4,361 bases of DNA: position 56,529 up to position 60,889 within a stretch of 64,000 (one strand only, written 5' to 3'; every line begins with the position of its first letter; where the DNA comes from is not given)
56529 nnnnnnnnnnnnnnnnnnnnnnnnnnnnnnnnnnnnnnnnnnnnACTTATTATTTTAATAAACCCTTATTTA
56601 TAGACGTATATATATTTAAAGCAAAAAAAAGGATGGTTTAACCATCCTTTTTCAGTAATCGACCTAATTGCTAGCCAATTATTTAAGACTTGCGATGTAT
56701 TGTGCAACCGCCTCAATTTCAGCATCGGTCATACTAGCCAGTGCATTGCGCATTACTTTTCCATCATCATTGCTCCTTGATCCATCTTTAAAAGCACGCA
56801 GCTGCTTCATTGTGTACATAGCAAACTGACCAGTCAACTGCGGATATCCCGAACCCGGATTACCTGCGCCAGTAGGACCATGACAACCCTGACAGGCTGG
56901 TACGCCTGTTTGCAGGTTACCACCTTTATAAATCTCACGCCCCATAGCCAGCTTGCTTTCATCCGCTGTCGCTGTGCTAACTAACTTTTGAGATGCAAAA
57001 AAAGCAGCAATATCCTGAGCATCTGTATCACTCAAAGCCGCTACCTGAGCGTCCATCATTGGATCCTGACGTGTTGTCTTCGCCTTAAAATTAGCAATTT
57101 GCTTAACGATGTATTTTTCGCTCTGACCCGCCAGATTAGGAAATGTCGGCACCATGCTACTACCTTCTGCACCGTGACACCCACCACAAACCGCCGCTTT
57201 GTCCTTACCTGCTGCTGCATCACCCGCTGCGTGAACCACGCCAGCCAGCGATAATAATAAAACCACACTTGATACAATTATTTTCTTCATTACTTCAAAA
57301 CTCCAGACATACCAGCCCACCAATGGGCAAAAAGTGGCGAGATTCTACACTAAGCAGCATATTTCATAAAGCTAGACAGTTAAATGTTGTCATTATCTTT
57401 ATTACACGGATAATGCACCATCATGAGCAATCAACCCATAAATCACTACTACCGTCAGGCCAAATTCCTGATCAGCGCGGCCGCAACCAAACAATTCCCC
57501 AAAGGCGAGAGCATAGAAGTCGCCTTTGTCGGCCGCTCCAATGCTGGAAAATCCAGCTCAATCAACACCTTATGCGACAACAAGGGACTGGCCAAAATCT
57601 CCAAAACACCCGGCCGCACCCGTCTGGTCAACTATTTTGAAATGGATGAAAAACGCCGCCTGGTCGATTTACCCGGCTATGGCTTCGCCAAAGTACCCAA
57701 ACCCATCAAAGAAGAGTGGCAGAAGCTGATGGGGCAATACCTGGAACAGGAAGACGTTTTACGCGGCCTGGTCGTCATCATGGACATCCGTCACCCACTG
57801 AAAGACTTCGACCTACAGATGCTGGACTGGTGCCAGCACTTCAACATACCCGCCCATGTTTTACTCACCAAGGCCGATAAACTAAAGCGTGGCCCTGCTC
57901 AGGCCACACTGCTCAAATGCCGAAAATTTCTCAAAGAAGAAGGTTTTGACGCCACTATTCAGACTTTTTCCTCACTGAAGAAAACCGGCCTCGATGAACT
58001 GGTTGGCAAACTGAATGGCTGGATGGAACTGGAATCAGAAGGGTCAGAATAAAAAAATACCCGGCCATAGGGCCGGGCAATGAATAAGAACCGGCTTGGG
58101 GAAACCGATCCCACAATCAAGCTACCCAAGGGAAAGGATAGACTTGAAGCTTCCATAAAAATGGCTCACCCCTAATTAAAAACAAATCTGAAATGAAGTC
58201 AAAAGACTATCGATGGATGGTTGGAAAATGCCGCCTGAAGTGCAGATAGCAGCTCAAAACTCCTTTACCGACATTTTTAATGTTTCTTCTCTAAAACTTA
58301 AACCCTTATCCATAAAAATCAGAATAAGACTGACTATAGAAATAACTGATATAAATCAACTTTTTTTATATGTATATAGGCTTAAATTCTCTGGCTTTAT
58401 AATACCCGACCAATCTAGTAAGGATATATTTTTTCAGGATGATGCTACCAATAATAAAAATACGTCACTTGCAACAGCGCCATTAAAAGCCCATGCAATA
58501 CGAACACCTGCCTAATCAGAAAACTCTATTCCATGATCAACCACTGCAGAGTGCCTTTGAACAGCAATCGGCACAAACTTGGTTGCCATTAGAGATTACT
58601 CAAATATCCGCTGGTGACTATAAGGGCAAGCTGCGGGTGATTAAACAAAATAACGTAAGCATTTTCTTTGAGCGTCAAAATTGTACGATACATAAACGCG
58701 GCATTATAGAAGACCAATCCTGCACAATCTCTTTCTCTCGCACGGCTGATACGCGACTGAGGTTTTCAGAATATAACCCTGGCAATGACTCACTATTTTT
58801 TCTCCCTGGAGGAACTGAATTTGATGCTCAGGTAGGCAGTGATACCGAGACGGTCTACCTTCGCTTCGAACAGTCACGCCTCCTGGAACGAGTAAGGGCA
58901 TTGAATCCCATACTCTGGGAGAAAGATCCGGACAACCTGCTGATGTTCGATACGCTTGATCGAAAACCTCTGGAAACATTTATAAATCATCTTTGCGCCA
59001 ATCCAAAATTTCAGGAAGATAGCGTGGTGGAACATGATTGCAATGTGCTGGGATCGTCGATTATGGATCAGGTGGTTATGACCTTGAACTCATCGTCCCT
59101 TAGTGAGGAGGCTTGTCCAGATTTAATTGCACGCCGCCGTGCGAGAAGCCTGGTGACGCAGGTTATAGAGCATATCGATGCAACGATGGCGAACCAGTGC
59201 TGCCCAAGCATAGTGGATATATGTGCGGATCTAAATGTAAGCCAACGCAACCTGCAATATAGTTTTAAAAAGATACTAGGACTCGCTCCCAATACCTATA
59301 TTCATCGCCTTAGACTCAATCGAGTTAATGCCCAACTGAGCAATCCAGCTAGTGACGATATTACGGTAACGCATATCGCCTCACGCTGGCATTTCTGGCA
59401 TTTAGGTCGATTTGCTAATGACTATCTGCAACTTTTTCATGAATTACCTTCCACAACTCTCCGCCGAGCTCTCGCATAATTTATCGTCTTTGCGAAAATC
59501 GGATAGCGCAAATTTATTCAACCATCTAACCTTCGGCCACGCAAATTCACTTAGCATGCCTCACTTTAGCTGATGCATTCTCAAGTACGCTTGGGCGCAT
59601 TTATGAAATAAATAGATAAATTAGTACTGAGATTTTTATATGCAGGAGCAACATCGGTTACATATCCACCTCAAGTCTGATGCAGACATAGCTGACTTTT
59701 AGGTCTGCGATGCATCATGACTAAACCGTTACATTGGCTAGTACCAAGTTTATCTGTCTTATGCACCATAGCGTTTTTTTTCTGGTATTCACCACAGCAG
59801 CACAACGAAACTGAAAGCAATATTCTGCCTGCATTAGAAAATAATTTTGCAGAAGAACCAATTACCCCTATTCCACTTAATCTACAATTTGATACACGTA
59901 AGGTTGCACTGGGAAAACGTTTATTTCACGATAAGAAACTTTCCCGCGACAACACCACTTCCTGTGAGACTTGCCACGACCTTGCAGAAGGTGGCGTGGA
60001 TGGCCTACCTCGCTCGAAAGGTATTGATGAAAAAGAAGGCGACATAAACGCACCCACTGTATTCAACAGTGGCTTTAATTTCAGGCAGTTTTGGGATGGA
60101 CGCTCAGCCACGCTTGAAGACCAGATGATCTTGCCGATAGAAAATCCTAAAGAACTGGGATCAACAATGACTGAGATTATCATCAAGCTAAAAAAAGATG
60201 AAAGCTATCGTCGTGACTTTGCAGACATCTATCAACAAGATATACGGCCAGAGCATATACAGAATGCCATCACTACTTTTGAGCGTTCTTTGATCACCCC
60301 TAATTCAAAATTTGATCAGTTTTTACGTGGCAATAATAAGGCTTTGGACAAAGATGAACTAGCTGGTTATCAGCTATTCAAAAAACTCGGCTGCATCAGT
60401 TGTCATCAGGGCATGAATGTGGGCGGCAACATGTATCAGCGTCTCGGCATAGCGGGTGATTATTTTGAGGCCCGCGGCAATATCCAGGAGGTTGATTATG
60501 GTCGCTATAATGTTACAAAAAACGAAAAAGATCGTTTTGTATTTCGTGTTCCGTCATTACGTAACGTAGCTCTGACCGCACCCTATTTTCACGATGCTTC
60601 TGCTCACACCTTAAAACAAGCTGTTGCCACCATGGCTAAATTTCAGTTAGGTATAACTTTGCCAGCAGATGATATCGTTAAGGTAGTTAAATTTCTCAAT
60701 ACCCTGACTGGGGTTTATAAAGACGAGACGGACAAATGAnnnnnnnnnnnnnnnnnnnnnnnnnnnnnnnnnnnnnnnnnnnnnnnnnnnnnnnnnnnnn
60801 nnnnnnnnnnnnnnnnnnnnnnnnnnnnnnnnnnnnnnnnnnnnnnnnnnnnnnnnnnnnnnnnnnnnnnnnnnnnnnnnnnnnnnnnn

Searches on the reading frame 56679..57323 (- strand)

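Call 70: search_protein_families(library=ncbifam, proteins=[window:56679-57323:-], max_evalue=0.01)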
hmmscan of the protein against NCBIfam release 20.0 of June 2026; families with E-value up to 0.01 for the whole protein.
window:56679-57323:- (214 aa): 8 families
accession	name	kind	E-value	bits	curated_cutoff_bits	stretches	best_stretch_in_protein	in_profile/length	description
NF049874.1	PdsA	exception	1.9e-19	70.3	330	2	142-213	129-197/198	periplasmic diheme shuttle PdsA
TIGR00782.1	ccoP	equivalog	8.7e-12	44.9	179.95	1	44-213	116-281/285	cytochrome-c oxidase, cbb3-type subunit III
TIGR04485.1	thiosulf_SoxX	equivalog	6.1e-06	26.9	61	0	144-213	5-78/78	sulfur oxidation c-type cytochrome SoxX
NF050122.1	bc1_QcrC_actin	exception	7.9e-05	22.1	200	1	43-155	49-158/253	cytochrome bc1 complex diheme cytochrome c subunit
NF045773.1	cytochro_C550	exception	0.00012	22.1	125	0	43-108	57-115/118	cytochrome c550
NF045930.1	Cytc6PetJCyano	equivalog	0.00034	20.5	135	1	16-112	4-105/110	cytochrome c6 PetJ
NF045774.1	cytochro_C551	exception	0.001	19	118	0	42-113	46-110/110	cytochrome c551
TIGR01904.2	GSu_C4xC__C2xCH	domain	0.0041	16.9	27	0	42-58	48-64/73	CxxxxCH/CxxCH domain c-type cytochrome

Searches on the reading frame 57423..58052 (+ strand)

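Call 70: search_protein_families(library=ncbifam, proteins=[window:57423-58052:+], max_evalue=0.01)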
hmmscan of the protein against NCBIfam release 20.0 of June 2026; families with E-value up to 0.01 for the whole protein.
window:57423-58052:+ (209 aa): 15 families
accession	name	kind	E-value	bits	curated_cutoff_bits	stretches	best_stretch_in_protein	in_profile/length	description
TIGR03598.1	GTPase_YsxC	equivalog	6.7e-72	241.1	124.45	1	13-197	1-185/186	ribosome biogenesis GTP-binding protein YihA/YsxC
NF003255.0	PRK04213.1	equivalog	4.2e-16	58.9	164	1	28-168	7-155/204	GTP-binding protein EngB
NF000908.1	PRK00089.1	equivalog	7.3e-13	48.4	237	1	32-201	5-167/291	GTPase Era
TIGR03594.1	GTPase_EngA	equivalog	1.3e-12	47.5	306.7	1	27-198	172-343/432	ribosome biogenesis GTPase Der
TIGR03918.1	GTP_HydF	equivalog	8e-09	34.8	325.55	1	26-193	3-159/392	[FeFe] hydrogenase H-cluster maturation GTPase HydF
TIGR03596.1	GTPase_YlqF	equivalog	1.3e-08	34.6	208.2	1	22-90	110-177/276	ribosome biogenesis GTPase YlqF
TIGR00436.1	era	equivalog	8.3e-08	31.9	116.25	1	32-193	2-155/270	GTPase Era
TIGR03597.1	GTPase_YqeH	equivalog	1.3e-07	31.2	297.4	1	32-86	157-215/361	ribosome biogenesis GTPase YqeH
TIGR00231.1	small_GTP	domain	2.9e-06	27.2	42.5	1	30-197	3-162/164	GTP-binding protein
TIGR00450.1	mnmE_trmE_thdF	equivalog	2.5e-05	23.6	252.6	1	3-67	183-245/446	tRNA uridine-5-carboxymethylaminomethyl(34) synthesis GTPase MnmE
NF003661.0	PRK05291.1-3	equivalog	9.6e-05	21.9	380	1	30-69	216-254/448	tRNA uridine-5-carboxymethylaminomethyl(34) synthesis GTPase MnmE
NF041922.1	DLP_LeoA_gen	subfamily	0.00094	18.3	325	1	27-136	46-154/532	LeoA/HP0731 family dynamin-like GTPase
NF008932.0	PRK12289.1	equivalog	0.005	15.9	483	1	35-91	184-246/363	small ribosomal subunit biogenesis GTPase RsgA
NF002828.0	PRK03003.1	equivalog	0.0056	15.3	631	1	28-90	38-100/477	ribosome biogenesis GTPase Der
TIGR03156.1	GTP_HflX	equivalog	0.006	15.5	216.75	1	27-57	186-216/351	GTPase HflX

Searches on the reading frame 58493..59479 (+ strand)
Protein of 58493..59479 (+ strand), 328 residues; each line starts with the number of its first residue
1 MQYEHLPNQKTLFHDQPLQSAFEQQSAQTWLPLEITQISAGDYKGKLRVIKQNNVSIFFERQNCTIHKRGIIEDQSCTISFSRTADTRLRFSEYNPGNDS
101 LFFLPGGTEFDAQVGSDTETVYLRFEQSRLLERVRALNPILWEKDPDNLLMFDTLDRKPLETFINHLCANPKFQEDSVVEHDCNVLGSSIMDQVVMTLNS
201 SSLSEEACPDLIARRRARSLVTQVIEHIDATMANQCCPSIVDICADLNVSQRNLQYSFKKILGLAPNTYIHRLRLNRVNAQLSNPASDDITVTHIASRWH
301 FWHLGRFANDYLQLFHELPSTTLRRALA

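Call 70: search_protein_families(library=ncbifam, proteins=[window:58493-59479:+], max_evalue=0.01)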
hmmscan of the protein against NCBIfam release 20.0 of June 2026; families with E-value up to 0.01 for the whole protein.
window:58493-59479:+ (328 aa): 8 families
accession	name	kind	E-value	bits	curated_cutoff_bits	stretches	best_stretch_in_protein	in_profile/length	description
NF007522.0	PRK10130.1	equivalog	4.3e-32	111.6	319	1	35-327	54-346/350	HTH-type transcriptional regulator EutR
NF041686.2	ant_diox_reg_AndR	equivalog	4e-20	72.7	350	1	105-325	110-320/321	anthranilate 1,2-dioxygenase regulatory protein AndR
NF007243.0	PRK09685.1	equivalog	1.3e-06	28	199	1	215-320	195-296/303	transcriptional regulator FeaR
NF006902.0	PRK09393.1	equivalog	2.5e-05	23.7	425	1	209-320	210-316/327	transcriptional regulator FtrA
TIGR04094.1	adjacent_YSIRK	equivalog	0.00024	20.2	200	1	218-308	284-368/383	YSIRK-targeted surface antigen transcriptional regulator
NF010028.0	PRK13503.1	equivalog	0.00065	19.2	288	1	193-319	152-266/278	HTH-type transcriptional activator RhaS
NF052371.1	TransRegGbdRPseu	equivalog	0.0027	16.8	480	1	242-314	246-315/365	choline metabolism transcriptional regulator GbdR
NF047455.1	TF_Staph_AryK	equivalog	0.0032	15.8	850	1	220-319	158-252/759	transcriptional regulator AryK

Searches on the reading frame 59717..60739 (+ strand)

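Call 70: search_protein_families(library=ncbifam, proteins=[window:59717-60739:+], max_evalue=0.01)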
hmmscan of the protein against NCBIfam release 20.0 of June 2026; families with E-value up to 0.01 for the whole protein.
window:59717-60739:+ (340 aa): 5 families
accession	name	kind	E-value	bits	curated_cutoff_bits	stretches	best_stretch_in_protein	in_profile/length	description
TIGR04039.1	MXAN_0977_Heme2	hypoth_equivalog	3.1e-52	177.7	362.85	1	60-304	9-273/336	MbnH family di-heme enzyme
TIGR03791.1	TTQ_mauG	equivalog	4.2e-41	141.1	443.85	1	61-305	4-243/291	tryptophan tryptophylquinone biosynthesis enzyme MauG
TIGR03981.2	SAM_quin_mod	hypoth_equivalog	4e-36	124.8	340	2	167-304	216-356/411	His-Xaa-Ser system-associated MauG-like protein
NF052341.1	hydrazine_gamma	equivalog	4e-05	22.7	625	0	276-326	281-335/339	hydrazine synthase subunit gamma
NF052342.1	hydrazine_BC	exception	0.0048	15.1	1250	0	276-307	632-663/690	hydrazine synthase subunit beta-gamma fusion subunit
